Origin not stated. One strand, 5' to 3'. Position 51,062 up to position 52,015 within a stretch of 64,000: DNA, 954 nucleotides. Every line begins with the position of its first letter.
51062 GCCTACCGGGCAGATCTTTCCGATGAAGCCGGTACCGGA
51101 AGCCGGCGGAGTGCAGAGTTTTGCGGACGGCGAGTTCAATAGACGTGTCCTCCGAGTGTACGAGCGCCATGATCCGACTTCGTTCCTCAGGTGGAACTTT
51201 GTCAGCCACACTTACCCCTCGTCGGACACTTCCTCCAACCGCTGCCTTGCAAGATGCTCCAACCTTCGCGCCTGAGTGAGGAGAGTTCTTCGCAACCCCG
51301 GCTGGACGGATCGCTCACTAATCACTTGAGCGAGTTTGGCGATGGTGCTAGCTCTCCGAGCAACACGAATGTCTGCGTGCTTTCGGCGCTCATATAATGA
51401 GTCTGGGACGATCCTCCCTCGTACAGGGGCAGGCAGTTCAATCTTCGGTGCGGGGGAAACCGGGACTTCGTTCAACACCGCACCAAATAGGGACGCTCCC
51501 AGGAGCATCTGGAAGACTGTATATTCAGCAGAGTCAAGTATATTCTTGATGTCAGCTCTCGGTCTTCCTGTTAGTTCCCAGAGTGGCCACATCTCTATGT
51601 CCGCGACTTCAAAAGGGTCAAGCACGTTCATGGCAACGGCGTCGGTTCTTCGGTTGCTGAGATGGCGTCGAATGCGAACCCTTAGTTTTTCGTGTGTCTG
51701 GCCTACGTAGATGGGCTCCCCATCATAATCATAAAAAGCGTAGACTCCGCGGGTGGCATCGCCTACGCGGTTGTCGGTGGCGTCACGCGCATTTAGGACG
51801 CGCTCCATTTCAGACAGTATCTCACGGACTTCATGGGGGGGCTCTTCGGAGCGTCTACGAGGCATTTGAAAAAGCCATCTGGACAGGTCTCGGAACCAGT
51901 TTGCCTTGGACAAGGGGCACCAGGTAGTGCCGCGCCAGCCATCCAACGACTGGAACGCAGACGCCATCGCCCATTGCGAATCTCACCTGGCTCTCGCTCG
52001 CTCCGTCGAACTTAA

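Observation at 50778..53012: Lower-GC operon of C5-methyltransferase, GIY-YIG nuclease and Vsr (candidate restriction-modification island)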

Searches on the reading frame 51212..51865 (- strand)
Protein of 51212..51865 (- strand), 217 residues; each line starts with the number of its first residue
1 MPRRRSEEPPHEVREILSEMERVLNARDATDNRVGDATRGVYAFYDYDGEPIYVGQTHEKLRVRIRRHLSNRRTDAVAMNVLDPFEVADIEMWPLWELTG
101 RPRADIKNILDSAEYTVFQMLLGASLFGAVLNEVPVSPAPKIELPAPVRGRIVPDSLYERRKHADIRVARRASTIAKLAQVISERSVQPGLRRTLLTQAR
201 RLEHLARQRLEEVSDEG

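Call 3: search_protein_families(library=pfam, proteins=[window:51212-51865:-], max_evalue=0.1)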
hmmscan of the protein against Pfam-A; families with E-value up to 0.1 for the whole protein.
window:51212-51865:- (217 aa): 1 family
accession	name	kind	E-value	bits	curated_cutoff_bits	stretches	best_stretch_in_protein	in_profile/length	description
PF01541.30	GIY-YIG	-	4.4e-06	27.3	22.6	1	40-94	3-56/78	GIY-YIG catalytic domain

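Call 4: search_protein_families(library=ncbifam, proteins=[window:51212-51865:-], max_evalue=0.1)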
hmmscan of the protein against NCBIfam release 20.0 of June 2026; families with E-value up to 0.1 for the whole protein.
window:51212-51865:- (217 aa): 4 families
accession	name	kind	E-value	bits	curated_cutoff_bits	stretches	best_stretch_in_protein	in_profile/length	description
NF005906.0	PRK07883.1-4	equivalog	0.00034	19.1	495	1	18-73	196-249/563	DEDD exonuclease domain-containing protein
NF005907.0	PRK07883.1-5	equivalog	0.0036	15.7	454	1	39-69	231-260/584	DEDD exonuclease domain-containing protein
TIGR00194.1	uvrC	equivalog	0.036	12.8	285.45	1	38-79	11-51/574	excinuclease ABC subunit UvrC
NF011263.0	PRK14669.1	equivalog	0.048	12.2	1108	1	38-76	13-50/624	excinuclease ABC subunit C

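Call 5: search_protein_families(library=padloc, proteins=[window:51212-51865:-], max_evalue=0.1)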
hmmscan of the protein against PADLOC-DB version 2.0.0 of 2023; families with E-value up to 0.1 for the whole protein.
window:51212-51865:- (217 aa): 1 family
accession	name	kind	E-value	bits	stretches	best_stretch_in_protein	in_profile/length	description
PDLC04921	PDC-S14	-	0.0048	14.2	1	40-74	50-88/280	-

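Call 6: search_solved_structures(query=window:51212-51865:-, max_evalue=10, show_alignments=3)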
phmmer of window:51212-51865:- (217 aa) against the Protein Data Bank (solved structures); distinct sequences matched with E-value up to 10: 4.
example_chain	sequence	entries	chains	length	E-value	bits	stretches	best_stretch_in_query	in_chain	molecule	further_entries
9s03_A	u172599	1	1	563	0.36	13.6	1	88-127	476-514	Putative sulfatase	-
3e6u_A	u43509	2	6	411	1.9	11.2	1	8-62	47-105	LanC-like protein 1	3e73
8d0v_A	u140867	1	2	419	2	11.2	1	8-62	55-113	Glutathione S-transferase LANCL1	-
8czk_A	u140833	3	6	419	2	11.2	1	8-62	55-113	Glutathione S-transferase LANCL1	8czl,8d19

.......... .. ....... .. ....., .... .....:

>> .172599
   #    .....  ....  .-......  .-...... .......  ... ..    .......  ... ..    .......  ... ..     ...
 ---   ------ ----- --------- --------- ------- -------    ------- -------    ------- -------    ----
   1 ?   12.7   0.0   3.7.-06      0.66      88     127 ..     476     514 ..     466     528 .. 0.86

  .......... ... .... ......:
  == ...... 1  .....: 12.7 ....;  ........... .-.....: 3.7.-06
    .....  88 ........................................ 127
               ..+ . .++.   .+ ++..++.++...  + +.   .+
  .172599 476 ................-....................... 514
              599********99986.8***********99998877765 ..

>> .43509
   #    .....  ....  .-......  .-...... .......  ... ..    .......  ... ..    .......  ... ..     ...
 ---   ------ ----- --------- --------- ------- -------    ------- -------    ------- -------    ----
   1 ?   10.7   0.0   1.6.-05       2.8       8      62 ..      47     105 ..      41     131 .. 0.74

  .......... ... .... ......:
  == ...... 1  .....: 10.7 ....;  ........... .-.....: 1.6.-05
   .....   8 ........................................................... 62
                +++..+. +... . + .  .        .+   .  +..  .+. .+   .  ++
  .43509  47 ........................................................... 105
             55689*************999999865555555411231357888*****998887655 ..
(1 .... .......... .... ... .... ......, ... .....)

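Call 8: find_homologous_proteins(query=window:51212-51865:-, max_evalue=0.001)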
Query window:51212-51865:- (217 aa): 6440 proteins with E <= 0.001 among 7204 candidates; the best 120 are listed.
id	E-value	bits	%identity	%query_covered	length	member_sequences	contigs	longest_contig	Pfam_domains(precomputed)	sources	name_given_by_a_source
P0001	7.4e-124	429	100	91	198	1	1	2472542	PF01541.31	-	-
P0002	6.1e-101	354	77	100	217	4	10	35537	PF01541.31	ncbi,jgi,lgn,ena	jgi:hypothetical protein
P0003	1.3e-100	353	76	99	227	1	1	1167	PF01541.31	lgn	-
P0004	3.0e-98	345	75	99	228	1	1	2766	PF01541.31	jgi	jgi:hypothetical protein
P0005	6.9e-98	344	74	99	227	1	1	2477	PF01541.31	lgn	-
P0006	2.2e-93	329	71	99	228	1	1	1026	PF01541.31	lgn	-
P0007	5.7e-92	325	70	99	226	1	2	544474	PF01541.31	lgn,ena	-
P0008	5.7e-91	322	72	99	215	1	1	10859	PF01541.31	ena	-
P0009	6.1e-91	322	71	100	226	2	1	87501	PF01541.31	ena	-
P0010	9.4e-91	321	70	99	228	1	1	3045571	PF01541.31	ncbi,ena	-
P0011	1.0e-90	321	72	99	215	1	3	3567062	PF01541.31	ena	-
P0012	2.4e-90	320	72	99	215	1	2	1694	PF01541.31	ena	-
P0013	5.7e-90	318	69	97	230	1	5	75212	PF01541.31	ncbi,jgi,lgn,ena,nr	ncbi:MAG: GIY-YIG nuclease family protein [SAR202 cluster bacterium]|nr:GIY-YIG nuclease family prot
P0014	1.1e-89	317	69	99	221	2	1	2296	PF01541.31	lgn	-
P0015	2.3e-89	316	69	100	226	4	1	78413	PF01541.31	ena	-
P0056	1.5e-84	301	68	97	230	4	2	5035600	PF01541.31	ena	-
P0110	2.1e-81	290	64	99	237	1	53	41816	-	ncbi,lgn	-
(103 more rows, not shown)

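Call 9: find_encoding_contigs(protein=P0010, flank=5000, max_places=3)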
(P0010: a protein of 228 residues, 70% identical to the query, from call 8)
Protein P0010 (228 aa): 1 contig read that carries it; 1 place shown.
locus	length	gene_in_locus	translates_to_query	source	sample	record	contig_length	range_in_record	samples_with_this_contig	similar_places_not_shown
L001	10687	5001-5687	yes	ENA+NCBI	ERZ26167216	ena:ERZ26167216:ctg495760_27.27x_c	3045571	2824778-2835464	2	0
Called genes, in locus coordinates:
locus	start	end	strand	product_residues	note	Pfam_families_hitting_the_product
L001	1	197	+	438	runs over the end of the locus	PF07690:MFS_1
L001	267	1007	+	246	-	PF01209:Ubie_methyltran, PF13489:Methyltransf_23, PF13847:Methyltransf_31, PF08241:Methyltransf_11, PF08242:Methyltransf_12, PF13649:Methyltransf_25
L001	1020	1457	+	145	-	PF01451:LMWPc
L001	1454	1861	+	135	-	PF00903:Glyoxalase, PF13669:Glyoxalase_4, PF18029:Glyoxalase_6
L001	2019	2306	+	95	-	PF02686:GatC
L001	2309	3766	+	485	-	PF01425:Amidase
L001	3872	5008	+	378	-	PF00145:DNA_methylase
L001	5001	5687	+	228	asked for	PF01541:GIY-YIG (weak)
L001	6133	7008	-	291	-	PF02629:CoA_binding, PF00549:Ligase_CoA, PF13607:Succ_CoA_lig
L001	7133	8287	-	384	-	PF01071:GARS_A (weak), PF08442:ATP-grasp_2, PF13549:ATP-grasp_5, PF24948:Citrate_synth_N, PF00549:Ligase_CoA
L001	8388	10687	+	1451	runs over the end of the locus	PF02366:PMT, PF13231:PMT_2, PF10060:DUF2298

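Call 10: find_encoding_contigs(protein=P0056, flank=5000, max_places=3)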
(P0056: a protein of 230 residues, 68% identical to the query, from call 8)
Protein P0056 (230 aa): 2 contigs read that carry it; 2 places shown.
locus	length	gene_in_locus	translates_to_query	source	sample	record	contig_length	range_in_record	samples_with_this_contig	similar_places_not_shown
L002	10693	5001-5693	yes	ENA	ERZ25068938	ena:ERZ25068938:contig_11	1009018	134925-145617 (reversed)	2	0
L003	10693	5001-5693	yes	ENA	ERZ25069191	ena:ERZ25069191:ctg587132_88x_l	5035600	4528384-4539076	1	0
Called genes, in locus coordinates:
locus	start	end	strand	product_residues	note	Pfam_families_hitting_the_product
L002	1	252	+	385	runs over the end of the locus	PF02463:SMC_N, PF13175:AAA_15 (weak), PF13476:AAA_23, PF13304:AAA_21 (faint)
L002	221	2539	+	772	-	PF18072:FGAR-AT_linker, PF00586:AIRS, PF02769:AIRS_C, PF00586:AIRS, PF02769:AIRS_C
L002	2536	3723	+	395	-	PF13439:Glyco_transf_4, PF13579:Glyco_trans_4_4, PF20706:GT4-conflict, PF00534:Glycos_transf_1, PF13692:Glyco_trans_1_4, PF13524:Glyco_trans_1_2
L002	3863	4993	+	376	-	PF00145:DNA_methylase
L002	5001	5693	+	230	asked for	PF01541:GIY-YIG (weak)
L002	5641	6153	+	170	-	PF03852:Vsr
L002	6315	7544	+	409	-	PF22422:MGH1-like_GH, PF01204:Trehalase (weak), PF03200:Glyco_hydro_63 (weak)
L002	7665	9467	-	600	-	PF01936:NYN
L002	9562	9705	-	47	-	-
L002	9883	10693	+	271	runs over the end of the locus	PF00106:adh_short, PF13561:adh_short_C2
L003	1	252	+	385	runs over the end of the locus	PF02463:SMC_N, PF13175:AAA_15 (weak), PF13476:AAA_23, PF13304:AAA_21 (faint)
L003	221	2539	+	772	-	PF18072:FGAR-AT_linker, PF00586:AIRS, PF02769:AIRS_C, PF00586:AIRS, PF02769:AIRS_C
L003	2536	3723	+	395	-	PF13439:Glyco_transf_4, PF13579:Glyco_trans_4_4, PF20706:GT4-conflict, PF00534:Glycos_transf_1, PF13692:Glyco_trans_1_4, PF13524:Glyco_trans_1_2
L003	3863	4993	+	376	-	PF00145:DNA_methylase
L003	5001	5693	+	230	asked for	PF01541:GIY-YIG (weak)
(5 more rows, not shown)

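Call 11: find_encoding_contigs(protein=P0110, flank=5000, max_places=4)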
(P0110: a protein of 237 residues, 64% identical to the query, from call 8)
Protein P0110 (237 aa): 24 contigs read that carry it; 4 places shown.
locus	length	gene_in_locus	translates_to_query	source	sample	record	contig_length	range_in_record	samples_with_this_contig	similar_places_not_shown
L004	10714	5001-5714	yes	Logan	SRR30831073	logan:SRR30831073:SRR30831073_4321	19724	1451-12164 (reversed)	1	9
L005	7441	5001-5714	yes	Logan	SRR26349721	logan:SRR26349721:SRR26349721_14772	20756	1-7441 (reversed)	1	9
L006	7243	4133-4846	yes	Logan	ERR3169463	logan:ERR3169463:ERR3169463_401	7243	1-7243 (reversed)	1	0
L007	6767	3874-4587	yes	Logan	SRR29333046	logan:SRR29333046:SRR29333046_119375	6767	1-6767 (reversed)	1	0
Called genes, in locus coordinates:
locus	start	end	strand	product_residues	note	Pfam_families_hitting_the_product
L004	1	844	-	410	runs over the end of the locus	-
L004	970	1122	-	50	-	-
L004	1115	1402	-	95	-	-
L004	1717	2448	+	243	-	PF17278:DUF5343 (weak)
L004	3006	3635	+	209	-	PF13610:DDE_Tnp_IS240 (faint)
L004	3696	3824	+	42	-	-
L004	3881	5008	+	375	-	PF00145:DNA_methylase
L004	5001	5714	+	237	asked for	-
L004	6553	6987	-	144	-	PF01243:PNPOx_N, PF12900:Pyridox_ox_2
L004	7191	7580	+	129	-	PF02625:XdhC_CoxI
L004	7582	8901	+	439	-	PF13478:XdhC_C, PF01128:IspD, PF12804:NTP_transf_3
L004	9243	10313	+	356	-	PF00296:Bac_luciferase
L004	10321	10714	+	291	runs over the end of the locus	PF00941:FAD_binding_5, PF03450:CO_deh_flav_C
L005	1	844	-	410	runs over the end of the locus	-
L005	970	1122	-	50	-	-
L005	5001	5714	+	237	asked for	-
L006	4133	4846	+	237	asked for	-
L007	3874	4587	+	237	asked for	-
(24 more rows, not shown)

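Call 13: search_solved_structures(query=A1, max_evalue=10, show_alignments=3)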
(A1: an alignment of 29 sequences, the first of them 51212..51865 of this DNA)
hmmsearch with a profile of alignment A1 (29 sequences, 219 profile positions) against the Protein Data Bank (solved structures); distinct sequences matched with E-value up to 10: 2.
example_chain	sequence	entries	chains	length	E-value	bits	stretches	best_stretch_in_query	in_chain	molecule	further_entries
6qzp_LW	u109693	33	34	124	0.54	12.9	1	128-208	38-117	60S ribosomal protein L24 | Ribosomal protein L24 | Large ribosomal subunit protein eL24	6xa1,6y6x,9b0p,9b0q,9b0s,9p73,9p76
6gz3_AW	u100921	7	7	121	0.6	12.7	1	128-208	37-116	ribosomal protein eL24 | 60S ribosomal protein L24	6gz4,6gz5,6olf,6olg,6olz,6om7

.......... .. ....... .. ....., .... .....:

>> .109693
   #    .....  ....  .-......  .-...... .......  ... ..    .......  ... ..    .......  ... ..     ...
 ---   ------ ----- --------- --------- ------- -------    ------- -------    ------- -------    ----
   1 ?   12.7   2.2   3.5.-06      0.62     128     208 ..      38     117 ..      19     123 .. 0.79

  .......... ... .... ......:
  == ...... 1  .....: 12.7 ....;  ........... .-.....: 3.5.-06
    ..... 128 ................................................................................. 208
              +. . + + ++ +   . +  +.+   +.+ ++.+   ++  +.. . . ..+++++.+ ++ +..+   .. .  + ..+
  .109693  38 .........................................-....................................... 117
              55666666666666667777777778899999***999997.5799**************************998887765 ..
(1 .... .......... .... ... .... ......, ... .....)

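Call 15: search_dna_similar(query=window:51212-51865:-, collection=plasmids, mode=protein, max_evalue=0.001, max_rows=20)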
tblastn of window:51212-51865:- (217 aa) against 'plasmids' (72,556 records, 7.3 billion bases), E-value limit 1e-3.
Records with a match: 14; places in all: 15; records where one place covers at least 80% of the query: 9.
Best place of each record, by identity: 60-80% 1; <60% 13.
By first word of the organism name: Methylocystis 3; Sphingomonas 3; Polaromonas 1; Mesorhizobium 1; Candidatus 1; Arthrobacter 1; Curtobacterium 1; Rhodococcus 1; Rhizobium 1; Kozakia 1.
By predicted mobility (MOB-suite, as given by PLSDB): mobilizable 6; non-mobilizable 6; conjugative 2.
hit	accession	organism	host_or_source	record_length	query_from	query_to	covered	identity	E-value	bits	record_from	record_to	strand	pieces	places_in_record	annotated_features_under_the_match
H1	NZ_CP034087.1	Methylocystis rosea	cell culture,groundwater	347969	9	211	94%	52.9%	1e-48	177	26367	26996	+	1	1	GIY-YIG nuclease family protein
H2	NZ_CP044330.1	Methylocystis rosea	-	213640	9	214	95%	51.6%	6e-48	174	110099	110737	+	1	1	GIY-YIG nuclease family protein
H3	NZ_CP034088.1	Methylocystis rosea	cell culture,groundwater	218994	9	214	95%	51.6%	6e-48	174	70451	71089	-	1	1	GIY-YIG nuclease family protein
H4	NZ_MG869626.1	Polaromonas sp. W5N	Werenskioldbreen Glacier, Spitsbergen, ...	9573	9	214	95%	49.3%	4e-46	169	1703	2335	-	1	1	GIY-YIG nuclease family protein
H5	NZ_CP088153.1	Mesorhizobium mediterraneum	Cicer arietinum L.,cell culture,radical ...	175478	34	216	84%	54.2%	2e-45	167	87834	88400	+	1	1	GIY-YIG nuclease family protein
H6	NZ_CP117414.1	Sphingomonas naphthae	Single cell,Oil contaminated soil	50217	9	190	84%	48.3%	6e-42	157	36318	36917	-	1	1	GIY-YIG nuclease family protein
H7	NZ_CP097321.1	Candidatus Mycobacterium methanotrophicum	mixed culture,Cave biofilm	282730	3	186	84%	47.1%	2e-36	177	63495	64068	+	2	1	GIY-YIG nuclease family protein | hypothetical protein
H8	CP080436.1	Sphingomonas sp. DS-9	-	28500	9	190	84%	47.3%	8e-44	163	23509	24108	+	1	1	record has no annotation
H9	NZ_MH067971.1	Arthrobacter sp.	-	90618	9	185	82%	44.3%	2e-42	159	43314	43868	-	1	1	GIY-YIG nuclease family protein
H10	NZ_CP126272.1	Curtobacterium sp. MCLR17_007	-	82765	14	186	80%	43.9%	5e-38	146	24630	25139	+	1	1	GIY-YIG nuclease family protein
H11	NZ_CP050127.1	Rhodococcus erythropolis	pure culture,petroleum-contaminated soil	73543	26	155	60%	34.7%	1e-5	52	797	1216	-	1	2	none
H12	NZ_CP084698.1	Rhizobium ruizarguesonis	Pisum sativum L.,Cell culture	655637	40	94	25%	70.9%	1e-16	85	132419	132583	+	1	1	hypothetical protein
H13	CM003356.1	Sphingomonas sp. MEA3-1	single cell,soil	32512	40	95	26%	41.1%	1e-5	53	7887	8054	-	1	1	record has no annotation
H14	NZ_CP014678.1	Kozakia baliensis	palm brown sugar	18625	40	95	26%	41.1%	1e-5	53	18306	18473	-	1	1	GIY-YIG nuclease family protein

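Call 17: get_annotated_region(hit=H4, flank=4000)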
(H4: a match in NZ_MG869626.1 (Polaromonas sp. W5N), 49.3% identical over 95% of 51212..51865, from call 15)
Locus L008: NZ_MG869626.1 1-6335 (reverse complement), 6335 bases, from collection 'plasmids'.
description: Polaromonas sp. W5N plasmid pW5NP1, complete sequence
organism: Polaromonas sp. W5N (NCBI taxid 1840315)
taxonomy: Bacteria; Pseudomonadota; Betaproteobacteria; Burkholderiales; Comamonadaceae; Polaromonas; Polaromonas sp. W5N
host: -; source: Werenskioldbreen Glacier, Spitsbergen, surface; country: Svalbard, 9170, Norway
typing (MOB-suite, as given by PLSDB): non-mobilizable
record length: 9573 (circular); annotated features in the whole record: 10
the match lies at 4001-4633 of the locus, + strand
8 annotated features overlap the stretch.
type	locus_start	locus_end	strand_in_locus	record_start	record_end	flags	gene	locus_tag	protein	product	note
CDS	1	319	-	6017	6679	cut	-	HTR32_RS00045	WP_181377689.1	DNA-binding protein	-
CDS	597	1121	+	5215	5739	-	-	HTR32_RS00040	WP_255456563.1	hypothetical protein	-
CDS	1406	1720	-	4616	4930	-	-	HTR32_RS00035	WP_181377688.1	hypothetical protein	-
CDS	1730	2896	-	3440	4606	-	-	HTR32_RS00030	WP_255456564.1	DNA cytosine methyltransferase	GO:0006304 - DNA modification [Evidence IEA]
CDS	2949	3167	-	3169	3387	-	-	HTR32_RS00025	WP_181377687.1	hypothetical protein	-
CDS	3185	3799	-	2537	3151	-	-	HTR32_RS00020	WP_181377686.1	ParA family protein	-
CDS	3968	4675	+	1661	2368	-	-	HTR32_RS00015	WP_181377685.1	GIY-YIG nuclease family protein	-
CDS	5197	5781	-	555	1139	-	-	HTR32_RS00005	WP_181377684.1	replication/maintenance protein RepL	GO:0006260 - DNA replication [Evidence IEA]; GO:0006276 - plasmid maintenance [Evidence IEA]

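Call 18: get_annotated_region(hit=H1, flank=4000)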
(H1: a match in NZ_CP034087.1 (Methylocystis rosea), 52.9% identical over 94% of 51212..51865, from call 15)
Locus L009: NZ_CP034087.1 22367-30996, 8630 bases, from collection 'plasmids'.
description: Methylocystis rosea strain GW6 plasmid pGW6_1, complete sequence
organism: Methylocystis rosea (NCBI taxid 173366)
taxonomy: Bacteria; Pseudomonadota; Alphaproteobacteria; Hyphomicrobiales; Methylocystaceae; Methylocystis; Methylocystis rosea
host: -; source: cell culture,groundwater; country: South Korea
typing (MOB-suite, as given by PLSDB): mobilizable; relaxase MOBP
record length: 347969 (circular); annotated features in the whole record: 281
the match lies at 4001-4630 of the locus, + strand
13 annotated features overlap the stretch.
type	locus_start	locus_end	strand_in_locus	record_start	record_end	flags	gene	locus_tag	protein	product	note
CDS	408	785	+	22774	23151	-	-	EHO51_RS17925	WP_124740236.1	single-stranded DNA-binding protein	-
CDS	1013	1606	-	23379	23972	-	-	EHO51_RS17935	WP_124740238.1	hypothetical protein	-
CDS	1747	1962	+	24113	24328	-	-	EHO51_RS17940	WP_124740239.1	hypothetical protein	-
CDS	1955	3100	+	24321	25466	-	-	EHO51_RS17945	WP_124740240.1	DNA cytosine methyltransferase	GO:0006304 - DNA modification [Evidence IEA]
CDS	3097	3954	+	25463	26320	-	-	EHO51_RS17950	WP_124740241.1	hypothetical protein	-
CDS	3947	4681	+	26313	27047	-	-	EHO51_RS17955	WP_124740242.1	GIY-YIG nuclease family protein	-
CDS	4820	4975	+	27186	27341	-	-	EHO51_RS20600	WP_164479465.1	hypothetical protein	-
CDS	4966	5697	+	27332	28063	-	-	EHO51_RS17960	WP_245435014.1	phospholipase D-like domain-containing protein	-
CDS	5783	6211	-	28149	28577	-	-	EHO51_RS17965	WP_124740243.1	hypothetical protein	-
CDS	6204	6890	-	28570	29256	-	-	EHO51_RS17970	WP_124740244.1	P-loop NTPase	-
CDS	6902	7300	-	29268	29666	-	-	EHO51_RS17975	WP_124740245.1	hypothetical protein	-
CDS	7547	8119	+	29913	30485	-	-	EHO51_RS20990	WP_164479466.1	winged helix-turn-helix domain-containing protein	-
CDS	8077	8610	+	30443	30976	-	-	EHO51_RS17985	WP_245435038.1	IS630 family transposase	-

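Call 21: find_related_loci(query=A1, collection=genome_contigs, flank=5000)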
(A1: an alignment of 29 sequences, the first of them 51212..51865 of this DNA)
Query A1 (217 aa) in genome_contigs; peptide patterns used: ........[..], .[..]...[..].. (x = any residue, [..] = any of these).
599 stretches matched a pattern (row limit reached: there are more); 439 encode a relative of the query (tblastn E <= 1e-3); the best 80 are kept; 80 distinct loci.
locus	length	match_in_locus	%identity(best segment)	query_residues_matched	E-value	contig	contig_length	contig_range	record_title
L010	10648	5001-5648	77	1-216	8e-107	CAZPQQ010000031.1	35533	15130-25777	MAG TPA_asm: uncultured Dehalococcoidia bacterium isolate SRP308112_co1_348 genome assembly, contig: NODE_1436_length_35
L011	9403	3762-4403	67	1-214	1e-93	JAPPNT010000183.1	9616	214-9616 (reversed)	MAG: Chloroflexota bacterium isolate RHO3_bin_79 NODE_8571_length_9616_cov_5.209602, whole genome shotgun sequence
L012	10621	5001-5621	70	8-212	2e-91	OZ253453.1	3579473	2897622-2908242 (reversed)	MAG: Dehalococcoidia bacterium isolate 43ccb18f-af08-49d2-9d38-583f6829fde5 genome assembly, chromosome: 1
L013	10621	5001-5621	70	9-213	2e-91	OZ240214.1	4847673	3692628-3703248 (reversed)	MAG: Dehalococcoidia bacterium isolate 15407ad4-12be-4b8a-b00d-040aaa6d19d6 genome assembly, chromosome: 1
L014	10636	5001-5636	68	8-217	2e-91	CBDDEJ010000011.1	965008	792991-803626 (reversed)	MAG: Dehalococcoidia bacterium isolate 49c8d7ff-4838-46bf-a9ef-c42a27772ead genome assembly, contig: contig_11, whole ge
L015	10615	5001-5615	68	8-215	5e-91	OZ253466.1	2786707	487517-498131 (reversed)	MAG: Dehalococcoidia bacterium isolate 7f7fcc17-106b-4c1d-a8d7-7cf201ad70ef genome assembly, chromosome: 1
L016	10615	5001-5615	68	8-215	1e-90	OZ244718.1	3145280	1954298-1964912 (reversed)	MAG: Dehalococcoidia bacterium isolate 64a180b2-7017-4824-b5be-e5f766f304e8 genome assembly, chromosome: 1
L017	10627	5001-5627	68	8-217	1e-90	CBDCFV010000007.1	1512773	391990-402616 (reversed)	MAG: Dehalococcoidia bacterium isolate 9c3c1ea3-44c0-4b18-a908-b6ba16db4234 genome assembly, contig: contig_7, whole gen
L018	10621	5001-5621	69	8-217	9e-91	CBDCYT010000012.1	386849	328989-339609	MAG: Dehalococcoidia bacterium isolate b3e3ad07-64b9-47c7-ad82-6c21615a0932 genome assembly, contig: contig_12, whole ge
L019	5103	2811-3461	65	1-217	5e-90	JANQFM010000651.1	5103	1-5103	MAG: Acidobacteria bacterium isolate PL23a_bin.88 k99_3505309, whole genome shotgun sequence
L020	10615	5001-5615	68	8-215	3e-89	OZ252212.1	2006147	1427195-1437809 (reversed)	MAG: Dehalococcoidia bacterium isolate 2c0ee643-f4a4-4bf7-88cd-b43e800f7193 genome assembly, chromosome: 1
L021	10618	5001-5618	68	8-215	8e-89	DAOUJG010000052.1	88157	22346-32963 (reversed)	MAG TPA_asm: Dehalococcoidia bacterium isolate S32_251 k113_357183, whole genome shotgun sequence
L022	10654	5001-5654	67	1-214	4e-89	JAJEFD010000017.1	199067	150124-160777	MAG: Dehalococcoidia bacterium isolate p16x34bins.71 k141_841976, whole genome shotgun sequence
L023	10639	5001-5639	68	4-214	7e-88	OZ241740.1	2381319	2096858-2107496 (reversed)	MAG: Dehalococcoidia bacterium isolate 2a701ac0-cd12-4bd3-a765-5d076d8969a5 genome assembly, chromosome: 1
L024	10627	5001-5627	67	8-214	3e-87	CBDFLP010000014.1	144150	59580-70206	MAG: Dehalococcoidia bacterium isolate ee859bf0-1df2-4ba2-b2a7-e86b8a15c556 genome assembly, contig: contig_14, whole ge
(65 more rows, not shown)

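Call 23: predict_structure(alignment_id=A1)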
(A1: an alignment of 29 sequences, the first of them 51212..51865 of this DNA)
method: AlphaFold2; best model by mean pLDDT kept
length: 217 residues; sequences in the alignment: 29
mean_pLDDT: 84.8   pTM: 0.81
mean pLDDT of the five models: 84.8, 83.2, 81.8, 80.8, 79.8
residues with pLDDT >= 90: 104; 70-90: 80; 50-70: 18; < 50: 15
segments of 3 or more residues with pLDDT < 50: 1-4, 72-81
pLDDT, mean of each block of 10 residues (from residue 1): 56 86 96 97 94 94 89 44 75 95 94 98 91 86 97 90 86 83 71 82 87 72
secondary structure, 60 per line:
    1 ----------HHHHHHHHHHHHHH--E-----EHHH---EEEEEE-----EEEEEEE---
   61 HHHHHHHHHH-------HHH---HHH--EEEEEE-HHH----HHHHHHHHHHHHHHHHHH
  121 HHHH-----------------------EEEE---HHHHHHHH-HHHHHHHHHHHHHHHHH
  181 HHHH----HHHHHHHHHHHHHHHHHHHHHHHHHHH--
elements in order: H11-24 E40-45 E51-57 H61-70 E89-94 H103-124 E148-151 H155-162 H164-184 H189-215
